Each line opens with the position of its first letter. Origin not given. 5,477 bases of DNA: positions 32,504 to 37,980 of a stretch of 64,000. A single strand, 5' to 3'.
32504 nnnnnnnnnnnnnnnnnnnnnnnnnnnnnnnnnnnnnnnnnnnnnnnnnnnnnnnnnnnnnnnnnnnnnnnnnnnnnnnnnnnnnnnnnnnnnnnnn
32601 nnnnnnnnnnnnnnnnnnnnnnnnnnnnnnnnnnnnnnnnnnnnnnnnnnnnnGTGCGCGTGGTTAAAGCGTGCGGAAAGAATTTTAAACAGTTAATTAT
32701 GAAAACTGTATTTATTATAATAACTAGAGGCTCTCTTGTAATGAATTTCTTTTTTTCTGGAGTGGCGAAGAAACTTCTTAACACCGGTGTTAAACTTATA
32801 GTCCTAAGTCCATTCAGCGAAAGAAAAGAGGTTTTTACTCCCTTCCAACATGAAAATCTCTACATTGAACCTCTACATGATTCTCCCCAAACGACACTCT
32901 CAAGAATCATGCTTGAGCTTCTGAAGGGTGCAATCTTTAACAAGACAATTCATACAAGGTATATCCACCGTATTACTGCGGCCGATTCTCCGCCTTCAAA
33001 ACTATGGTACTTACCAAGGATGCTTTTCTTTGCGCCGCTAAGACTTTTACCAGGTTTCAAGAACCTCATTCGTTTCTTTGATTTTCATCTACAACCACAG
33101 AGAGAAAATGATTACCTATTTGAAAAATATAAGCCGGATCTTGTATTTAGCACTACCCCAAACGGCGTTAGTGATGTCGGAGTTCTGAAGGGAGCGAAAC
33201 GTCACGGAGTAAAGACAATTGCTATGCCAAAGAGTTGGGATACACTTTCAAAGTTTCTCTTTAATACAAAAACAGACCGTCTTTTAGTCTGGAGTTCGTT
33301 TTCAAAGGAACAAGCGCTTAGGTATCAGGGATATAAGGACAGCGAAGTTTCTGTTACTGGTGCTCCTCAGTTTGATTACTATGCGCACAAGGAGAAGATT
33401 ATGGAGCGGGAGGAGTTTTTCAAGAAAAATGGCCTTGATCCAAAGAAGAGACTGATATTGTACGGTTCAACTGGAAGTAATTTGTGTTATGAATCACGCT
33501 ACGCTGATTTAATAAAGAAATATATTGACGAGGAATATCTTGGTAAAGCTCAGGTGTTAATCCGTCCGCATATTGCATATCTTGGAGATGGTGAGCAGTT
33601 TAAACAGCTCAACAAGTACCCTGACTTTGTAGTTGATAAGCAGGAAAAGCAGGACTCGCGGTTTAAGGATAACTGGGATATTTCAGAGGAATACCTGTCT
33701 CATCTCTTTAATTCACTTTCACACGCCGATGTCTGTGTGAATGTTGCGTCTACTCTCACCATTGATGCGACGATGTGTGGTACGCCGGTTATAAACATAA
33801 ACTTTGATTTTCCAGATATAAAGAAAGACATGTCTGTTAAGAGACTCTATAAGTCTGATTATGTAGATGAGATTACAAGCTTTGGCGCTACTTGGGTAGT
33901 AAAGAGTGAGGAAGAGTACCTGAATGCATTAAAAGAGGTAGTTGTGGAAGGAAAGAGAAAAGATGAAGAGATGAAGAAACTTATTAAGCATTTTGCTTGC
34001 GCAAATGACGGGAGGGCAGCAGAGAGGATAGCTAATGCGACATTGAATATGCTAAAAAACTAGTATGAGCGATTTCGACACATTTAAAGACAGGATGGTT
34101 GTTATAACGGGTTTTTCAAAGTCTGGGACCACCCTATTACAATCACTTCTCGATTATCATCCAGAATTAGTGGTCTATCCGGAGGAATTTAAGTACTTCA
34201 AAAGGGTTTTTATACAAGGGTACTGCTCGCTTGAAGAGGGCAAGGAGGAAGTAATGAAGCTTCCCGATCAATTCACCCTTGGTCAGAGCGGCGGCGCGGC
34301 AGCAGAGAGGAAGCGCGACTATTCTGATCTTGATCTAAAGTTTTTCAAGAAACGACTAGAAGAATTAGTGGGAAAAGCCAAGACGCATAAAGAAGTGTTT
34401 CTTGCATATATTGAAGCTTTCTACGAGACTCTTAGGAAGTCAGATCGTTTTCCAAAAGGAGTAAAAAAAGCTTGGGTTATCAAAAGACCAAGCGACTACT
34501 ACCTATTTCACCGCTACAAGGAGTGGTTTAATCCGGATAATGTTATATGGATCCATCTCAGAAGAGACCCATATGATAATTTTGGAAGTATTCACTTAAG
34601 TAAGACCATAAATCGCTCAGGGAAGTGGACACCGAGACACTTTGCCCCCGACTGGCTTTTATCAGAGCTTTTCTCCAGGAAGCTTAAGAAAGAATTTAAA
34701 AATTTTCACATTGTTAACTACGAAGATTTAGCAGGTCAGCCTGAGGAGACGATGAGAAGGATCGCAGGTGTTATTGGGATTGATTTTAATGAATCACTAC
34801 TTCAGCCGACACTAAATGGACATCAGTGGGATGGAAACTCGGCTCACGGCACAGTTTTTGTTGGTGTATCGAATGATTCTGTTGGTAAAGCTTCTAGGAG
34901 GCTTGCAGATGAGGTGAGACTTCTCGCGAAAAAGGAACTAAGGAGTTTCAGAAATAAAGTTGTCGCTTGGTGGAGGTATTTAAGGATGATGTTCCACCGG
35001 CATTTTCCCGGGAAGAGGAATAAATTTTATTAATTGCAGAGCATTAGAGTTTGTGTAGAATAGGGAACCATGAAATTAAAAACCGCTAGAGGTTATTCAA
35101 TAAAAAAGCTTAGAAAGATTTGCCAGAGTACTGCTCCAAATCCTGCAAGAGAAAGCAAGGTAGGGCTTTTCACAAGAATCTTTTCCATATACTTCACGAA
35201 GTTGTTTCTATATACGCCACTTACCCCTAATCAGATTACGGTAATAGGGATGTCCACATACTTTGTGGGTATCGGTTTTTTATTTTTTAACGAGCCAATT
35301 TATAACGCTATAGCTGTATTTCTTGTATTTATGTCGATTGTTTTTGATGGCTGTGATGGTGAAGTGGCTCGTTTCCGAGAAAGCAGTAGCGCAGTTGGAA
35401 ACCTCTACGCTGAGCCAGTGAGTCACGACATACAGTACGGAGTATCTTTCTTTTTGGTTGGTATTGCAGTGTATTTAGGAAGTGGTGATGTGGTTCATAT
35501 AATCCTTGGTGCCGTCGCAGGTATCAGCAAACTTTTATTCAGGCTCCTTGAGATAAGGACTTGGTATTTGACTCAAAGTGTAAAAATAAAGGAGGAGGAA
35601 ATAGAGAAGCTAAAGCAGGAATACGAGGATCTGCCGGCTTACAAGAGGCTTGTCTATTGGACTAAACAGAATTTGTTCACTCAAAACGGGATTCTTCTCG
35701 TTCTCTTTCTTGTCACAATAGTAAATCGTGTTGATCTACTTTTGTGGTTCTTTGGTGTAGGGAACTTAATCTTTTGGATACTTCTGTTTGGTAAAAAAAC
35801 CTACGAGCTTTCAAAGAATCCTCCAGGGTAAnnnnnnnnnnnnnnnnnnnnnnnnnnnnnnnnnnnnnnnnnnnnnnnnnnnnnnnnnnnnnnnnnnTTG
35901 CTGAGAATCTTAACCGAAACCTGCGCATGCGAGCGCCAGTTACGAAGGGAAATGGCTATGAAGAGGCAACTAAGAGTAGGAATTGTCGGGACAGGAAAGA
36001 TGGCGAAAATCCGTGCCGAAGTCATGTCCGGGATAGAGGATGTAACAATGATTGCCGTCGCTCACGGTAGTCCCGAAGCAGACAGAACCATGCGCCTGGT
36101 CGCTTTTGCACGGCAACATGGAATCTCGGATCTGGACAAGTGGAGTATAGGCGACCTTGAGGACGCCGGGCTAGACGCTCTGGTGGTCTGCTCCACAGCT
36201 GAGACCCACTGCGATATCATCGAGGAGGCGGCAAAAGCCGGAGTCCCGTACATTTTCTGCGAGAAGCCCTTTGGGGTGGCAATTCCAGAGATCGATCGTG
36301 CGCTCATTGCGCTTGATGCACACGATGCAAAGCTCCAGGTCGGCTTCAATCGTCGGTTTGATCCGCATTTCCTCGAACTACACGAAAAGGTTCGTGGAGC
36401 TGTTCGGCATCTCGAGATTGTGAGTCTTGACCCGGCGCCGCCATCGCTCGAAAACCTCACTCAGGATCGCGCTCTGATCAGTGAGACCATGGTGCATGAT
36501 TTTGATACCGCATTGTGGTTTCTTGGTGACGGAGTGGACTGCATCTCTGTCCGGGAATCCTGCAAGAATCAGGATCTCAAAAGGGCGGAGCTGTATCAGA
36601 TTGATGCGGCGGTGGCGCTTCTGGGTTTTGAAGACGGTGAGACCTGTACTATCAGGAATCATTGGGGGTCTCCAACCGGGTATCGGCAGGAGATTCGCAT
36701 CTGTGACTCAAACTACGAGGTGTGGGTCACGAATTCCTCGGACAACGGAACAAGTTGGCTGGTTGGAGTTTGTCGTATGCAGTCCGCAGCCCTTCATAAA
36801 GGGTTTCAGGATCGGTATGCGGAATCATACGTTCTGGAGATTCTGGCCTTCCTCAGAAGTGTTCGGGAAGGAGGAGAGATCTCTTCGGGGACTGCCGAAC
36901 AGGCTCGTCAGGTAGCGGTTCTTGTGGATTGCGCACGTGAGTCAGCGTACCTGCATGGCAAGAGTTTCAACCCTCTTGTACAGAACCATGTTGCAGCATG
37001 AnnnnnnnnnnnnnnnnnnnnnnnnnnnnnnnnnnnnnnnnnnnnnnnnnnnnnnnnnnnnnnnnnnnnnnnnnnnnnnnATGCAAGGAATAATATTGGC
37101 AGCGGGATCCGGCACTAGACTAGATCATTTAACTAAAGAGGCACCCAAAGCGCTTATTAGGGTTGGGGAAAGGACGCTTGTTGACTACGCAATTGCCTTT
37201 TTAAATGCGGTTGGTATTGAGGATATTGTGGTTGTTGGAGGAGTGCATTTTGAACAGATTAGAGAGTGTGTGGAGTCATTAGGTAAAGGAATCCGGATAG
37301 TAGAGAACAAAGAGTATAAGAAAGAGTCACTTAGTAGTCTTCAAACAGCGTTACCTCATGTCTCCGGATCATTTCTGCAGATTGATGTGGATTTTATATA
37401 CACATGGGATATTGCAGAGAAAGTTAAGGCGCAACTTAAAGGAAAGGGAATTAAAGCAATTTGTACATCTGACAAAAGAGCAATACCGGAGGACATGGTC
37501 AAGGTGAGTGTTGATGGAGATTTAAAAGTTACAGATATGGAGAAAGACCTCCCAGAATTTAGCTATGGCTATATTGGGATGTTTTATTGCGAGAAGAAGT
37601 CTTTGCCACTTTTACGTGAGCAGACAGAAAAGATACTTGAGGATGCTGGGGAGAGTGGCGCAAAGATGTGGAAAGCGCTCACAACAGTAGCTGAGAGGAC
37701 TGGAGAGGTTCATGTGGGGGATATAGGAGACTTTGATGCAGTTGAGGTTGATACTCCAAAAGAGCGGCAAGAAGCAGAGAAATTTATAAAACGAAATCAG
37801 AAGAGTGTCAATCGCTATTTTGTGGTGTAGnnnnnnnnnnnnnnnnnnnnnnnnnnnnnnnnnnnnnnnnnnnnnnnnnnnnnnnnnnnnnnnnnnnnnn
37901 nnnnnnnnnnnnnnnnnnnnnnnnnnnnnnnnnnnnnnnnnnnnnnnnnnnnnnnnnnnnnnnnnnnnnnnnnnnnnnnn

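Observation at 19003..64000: A roughly 45-kb single-strand glycan island encoding a complete nonulosonic-acid pathway, probably legionaminic/bacillosamine-type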

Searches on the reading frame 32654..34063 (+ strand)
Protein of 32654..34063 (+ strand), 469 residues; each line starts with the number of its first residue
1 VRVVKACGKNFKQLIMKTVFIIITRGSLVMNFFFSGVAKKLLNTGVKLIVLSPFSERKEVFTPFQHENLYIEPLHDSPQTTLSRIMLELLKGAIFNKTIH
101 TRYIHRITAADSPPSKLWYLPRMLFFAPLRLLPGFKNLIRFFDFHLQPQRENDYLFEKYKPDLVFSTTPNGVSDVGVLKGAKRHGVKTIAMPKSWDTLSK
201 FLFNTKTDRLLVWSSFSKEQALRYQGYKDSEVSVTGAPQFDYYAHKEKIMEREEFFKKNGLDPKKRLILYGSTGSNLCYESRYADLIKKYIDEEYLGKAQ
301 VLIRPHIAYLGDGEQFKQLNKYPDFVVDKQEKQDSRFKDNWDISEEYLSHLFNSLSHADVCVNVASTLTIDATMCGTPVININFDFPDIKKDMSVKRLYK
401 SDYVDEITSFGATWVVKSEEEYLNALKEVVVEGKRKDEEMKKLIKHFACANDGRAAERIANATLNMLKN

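Call 9: search_protein_families(library=pfam, proteins=[window:32654-34063:+], max_evalue=0.001)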
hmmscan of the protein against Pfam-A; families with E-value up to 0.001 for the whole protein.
window:32654-34063:+ (469 aa): 1 family
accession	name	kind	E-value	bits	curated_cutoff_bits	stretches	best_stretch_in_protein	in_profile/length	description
PF04464.20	Glyphos_transf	-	4.3e-09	36.2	22.1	1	205-462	133-364/367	CDP-Glycerol:Poly(glycerophosphate) glycerophosphotransferase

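Call 48: search_protein_families(library=ncbifam, proteins=[window:32654-34063:+], max_evalue=0.001)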
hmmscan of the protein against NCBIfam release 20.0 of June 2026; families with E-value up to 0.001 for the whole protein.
window:32654-34063:+ (469 aa): 2 families
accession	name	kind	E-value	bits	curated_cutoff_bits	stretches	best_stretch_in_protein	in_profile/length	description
NF046086.1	BFO_1060_trans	domain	9.8e-19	67.7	200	1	149-467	36-364/365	BFO_1060 family glycosyltransferase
TIGR04396.2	surf_polysacc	subfamily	2.1e-08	33.7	125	0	145-246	30-140/427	surface carbohydrate biosynthesis protein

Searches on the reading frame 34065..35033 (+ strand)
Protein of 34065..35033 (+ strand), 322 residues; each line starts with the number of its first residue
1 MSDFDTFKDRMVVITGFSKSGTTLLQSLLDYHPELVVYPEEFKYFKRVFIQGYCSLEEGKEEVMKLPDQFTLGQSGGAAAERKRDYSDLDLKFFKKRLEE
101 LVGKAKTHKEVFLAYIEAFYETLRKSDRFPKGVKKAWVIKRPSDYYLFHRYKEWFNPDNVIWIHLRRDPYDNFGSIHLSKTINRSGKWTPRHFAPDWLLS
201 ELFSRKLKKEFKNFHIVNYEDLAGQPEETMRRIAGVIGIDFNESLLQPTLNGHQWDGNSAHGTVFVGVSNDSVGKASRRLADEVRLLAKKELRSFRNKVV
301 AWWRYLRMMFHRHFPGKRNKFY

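Call 9: search_protein_families(library=pfam, proteins=[window:34065-35033:+], max_evalue=0.001)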
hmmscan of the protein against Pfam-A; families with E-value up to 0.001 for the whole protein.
window:34065-35033:+ (322 aa): 2 families
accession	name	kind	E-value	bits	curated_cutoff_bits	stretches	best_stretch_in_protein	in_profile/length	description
PF13469.12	Sulfotransfer_3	-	6.6e-16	59.7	27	1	12-243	2-216/216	Sulfotransferase family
PF00685.33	Sulfotransfer_1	-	1.1e-09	38.5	22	1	209-250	151-192/255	Sulfotransferase domain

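Call 48: search_protein_families(library=ncbifam, proteins=[window:34065-35033:+], max_evalue=0.001)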
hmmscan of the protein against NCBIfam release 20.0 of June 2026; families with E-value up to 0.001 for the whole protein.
window:34065-35033:+ (322 aa): 1 family
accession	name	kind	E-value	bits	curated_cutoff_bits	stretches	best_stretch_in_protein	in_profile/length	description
NF052394.1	NodProtNoeE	equivalog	1e-05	24.4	500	0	12-41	11-40/387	nodulation protein NoeE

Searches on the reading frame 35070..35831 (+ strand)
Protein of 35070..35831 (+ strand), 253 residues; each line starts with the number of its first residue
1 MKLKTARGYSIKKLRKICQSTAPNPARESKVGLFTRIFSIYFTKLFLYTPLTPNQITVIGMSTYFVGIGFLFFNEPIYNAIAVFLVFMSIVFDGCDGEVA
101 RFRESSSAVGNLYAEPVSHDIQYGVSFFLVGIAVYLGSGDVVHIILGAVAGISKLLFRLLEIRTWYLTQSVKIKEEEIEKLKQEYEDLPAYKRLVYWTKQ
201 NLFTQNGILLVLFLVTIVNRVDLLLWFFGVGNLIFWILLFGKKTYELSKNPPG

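Call 9: search_protein_families(library=pfam, proteins=[window:35070-35831:+], max_evalue=0.001)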
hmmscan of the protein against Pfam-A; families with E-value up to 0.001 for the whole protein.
window:35070-35831:+ (253 aa): 1 family
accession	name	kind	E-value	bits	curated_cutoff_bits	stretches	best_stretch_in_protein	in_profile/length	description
PF01066.26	CDP-OH_P_transf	-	1.2e-08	35.9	22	1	52-179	3-119/152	CDP-alcohol phosphatidyltransferase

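Call 31: search_protein_families(library=ncbifam, proteins=[window:35070-35831:+], max_evalue=0.00001)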
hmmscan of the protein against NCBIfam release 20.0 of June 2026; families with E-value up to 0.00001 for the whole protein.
window:35070-35831:+ (253 aa): 2 families
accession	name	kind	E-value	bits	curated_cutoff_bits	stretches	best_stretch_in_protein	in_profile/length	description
NF040950.1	archin_ph_syn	equivalog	1.3e-09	38.2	180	1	42-112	15-83/191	archaetidylinositol phosphate synthase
NF045883.1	PIPSynth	equivalog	6.8e-06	25.9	170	1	43-112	15-82/197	phosphatidylinositol phosphate synthase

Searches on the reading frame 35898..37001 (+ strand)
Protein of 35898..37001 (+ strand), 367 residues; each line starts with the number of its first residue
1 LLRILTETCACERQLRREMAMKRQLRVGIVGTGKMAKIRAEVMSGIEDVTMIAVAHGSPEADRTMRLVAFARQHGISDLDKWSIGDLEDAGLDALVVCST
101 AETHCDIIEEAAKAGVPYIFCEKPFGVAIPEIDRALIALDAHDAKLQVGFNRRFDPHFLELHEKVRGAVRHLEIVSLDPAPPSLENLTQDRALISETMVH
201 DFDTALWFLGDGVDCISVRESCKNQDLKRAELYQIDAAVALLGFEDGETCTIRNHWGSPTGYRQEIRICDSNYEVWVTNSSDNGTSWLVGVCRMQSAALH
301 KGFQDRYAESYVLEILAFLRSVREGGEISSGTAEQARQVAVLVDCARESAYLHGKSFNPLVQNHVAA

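Call 9: search_protein_families(library=pfam, proteins=[window:35898-37001:+], max_evalue=0.001)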
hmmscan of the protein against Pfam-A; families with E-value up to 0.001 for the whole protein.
window:35898-37001:+ (367 aa): 3 families
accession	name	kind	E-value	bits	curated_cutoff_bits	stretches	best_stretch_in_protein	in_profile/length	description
PF01408.29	GFO_IDH_MocA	-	3.7e-13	50.7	24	1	25-150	1-120/120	Oxidoreductase family, NAD-binding Rossmann fold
PF22725.1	GFO_IDH_MocA_C3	-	3.9e-08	33.8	27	1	165-269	12-117/124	GFO/IDH/MocA C-terminal domain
PF02894.22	GFO_IDH_MocA_C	-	3.2e-07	30.8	22.9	1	197-350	46-210/218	Oxidoreductase family, C-terminal alpha/beta domain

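Call 31: search_protein_families(library=ncbifam, proteins=[window:35898-37001:+], max_evalue=0.00001)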
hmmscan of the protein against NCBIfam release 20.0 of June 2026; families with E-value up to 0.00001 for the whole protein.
window:35898-37001:+ (367 aa): 6 families
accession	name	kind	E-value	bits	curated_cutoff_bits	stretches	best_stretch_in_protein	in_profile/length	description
TIGR04380.1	myo_inos_iolG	equivalog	6.2e-57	192.9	355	1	24-350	1-323/330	inositol 2-dehydrogenase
NF052679.1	InsChiInosDhIolG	equivalog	4.4e-19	68.7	540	1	25-345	3-314/343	bifunctional inositol 2-dehydrogenase/D-chiro-inositol 1-dehydrogenase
NF040723.1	UDP-GlcNAcDh_Arch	equivalog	1.9e-15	57.2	450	1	25-264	1-225/302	UDP-N-acetylglucosamine 3-dehydrogenase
NF008607.0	PRK11579.1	subfamily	3.3e-07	29.6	330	1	21-165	1-137/346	oxidoreductase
NF052479.1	LevoglcsnDh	equivalog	5.9e-07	28.5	650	1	23-157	2-138/386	levoglucosan dehydrogenase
NF041392.1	XylDh_Gfo6_Halo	equivalog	9.1e-07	28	350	1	21-165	13-155/350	D-xylose 1-dehydrogenase Gfo6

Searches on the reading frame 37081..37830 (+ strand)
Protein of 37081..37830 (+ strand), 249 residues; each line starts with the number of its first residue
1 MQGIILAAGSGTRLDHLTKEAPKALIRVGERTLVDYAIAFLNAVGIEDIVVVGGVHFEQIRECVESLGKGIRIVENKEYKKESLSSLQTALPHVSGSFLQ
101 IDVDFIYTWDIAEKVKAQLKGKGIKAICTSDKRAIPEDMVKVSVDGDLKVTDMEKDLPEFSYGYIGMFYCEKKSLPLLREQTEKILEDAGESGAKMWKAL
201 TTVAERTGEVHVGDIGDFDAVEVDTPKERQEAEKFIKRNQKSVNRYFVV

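Call 9: search_protein_families(library=pfam, proteins=[window:37081-37830:+], max_evalue=0.001)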
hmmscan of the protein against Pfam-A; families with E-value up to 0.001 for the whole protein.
window:37081-37830:+ (249 aa): 3 families
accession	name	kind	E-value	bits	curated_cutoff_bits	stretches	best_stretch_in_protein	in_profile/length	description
PF12804.13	NTP_transf_3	-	1.2e-16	61.7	27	1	3-132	1-124/160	MobA-like NTP transferase domain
PF00483.29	NTP_transferase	-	1.1e-09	38.7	21.2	1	3-68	2-69/245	Nucleotidyl transferase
PF01128.25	IspD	-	0.00015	22.1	27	1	4-93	4-90/221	2-C-methyl-D-erythritol 4-phosphate cytidylyltransferase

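Call 31: search_protein_families(library=ncbifam, proteins=[window:37081-37830:+], max_evalue=0.00001)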
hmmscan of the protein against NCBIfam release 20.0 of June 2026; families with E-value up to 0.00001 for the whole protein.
window:37081-37830:+ (249 aa): 22 families
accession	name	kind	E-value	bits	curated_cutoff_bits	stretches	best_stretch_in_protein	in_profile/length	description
NF041135.1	IPPtranDIPPsyn_Thcocales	equivalog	2e-20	73.2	580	1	1-238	1-219/419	bifunctional L-myo-inositol-1-phosphate cytidylyltransferase/CDP-L-myo-inositol myo-inositolphosphotransferase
NF041313.1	UDPGP_AglF_Halo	equivalog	3e-18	66.1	400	1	1-121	1-122/234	UTP--glucose-1-phosphate uridylyltransferase AglF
TIGR03992.1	Arch_glmU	subfamily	2.1e-17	63.1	292.1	1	1-129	1-127/393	bifunctional sugar-1-phosphate nucleotidylyltransferase/acetyltransferase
NF045665.1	NTPtran_DVU1551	equivalog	1.7e-15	56.9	315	1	2-96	2-89/359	DVU_1551 family NTP transferase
NF045761.1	NAMPUrTaseMurU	equivalog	9.4e-14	51.8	250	1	1-116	1-119/226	N-acetylmuramate alpha-1-phosphate uridylyltransferase MurU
NF045697.1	MurNAcPUrMurU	equivalog_domain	1.1e-10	41.4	370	1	4-95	1-94/229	N-acetylmuramate alpha-1-phosphate uridylyltransferase MurU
TIGR01208.1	rmlA_long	equivalog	2.9e-10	39.6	320.25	1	3-71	2-72/353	glucose-1-phosphate thymidylyltransferase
NF041173.1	Sug_nt_acttase_Thmprot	equivalog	8.2e-10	38.2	600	1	1-110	1-111/405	bifunctional sugar-1-phosphate nucleotidylyltransferase/acetyltransferase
NF010933.0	PRK14353.1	equivalog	2.1e-09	36.5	505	1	3-79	8-81/453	bifunctional UDP-N-acetylglucosamine diphosphorylase/glucosamine-1-phosphate N-acetyltransferase GlmU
NF049965.1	GlMnHpPGnyltfHddC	equivalog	4.8e-09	36.2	300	1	1-112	1-113/221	D-glycero-D-manno-heptose 1-phosphate guanosyltransferase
NF045782.1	NicBOxredNboR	equivalog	1e-08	35.1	260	1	2-90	10-92/206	nicotine blue oxidoreductase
TIGR01173.1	glmU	equivalog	4.5e-08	32.4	366.85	1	3-78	3-73/452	bifunctional UDP-N-acetylglucosamine diphosphorylase/glucosamine-1-phosphate N-acetyltransferase GlmU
TIGR01099.1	galU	equivalog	2.9e-07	30.4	326.8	1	3-66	4-67/261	UTP--glucose-1-phosphate uridylyltransferase GalU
TIGR01207.1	rmlA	equivalog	4.2e-07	29.4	360.65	1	2-56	1-55/286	glucose-1-phosphate thymidylyltransferase RfbA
NF010934.1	PRK14354.1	equivalog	4.4e-07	28.8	450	1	3-66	2-62/447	bifunctional UDP-N-acetylglucosamine diphosphorylase/glucosamine-1-phosphate N-acetyltransferase GlmU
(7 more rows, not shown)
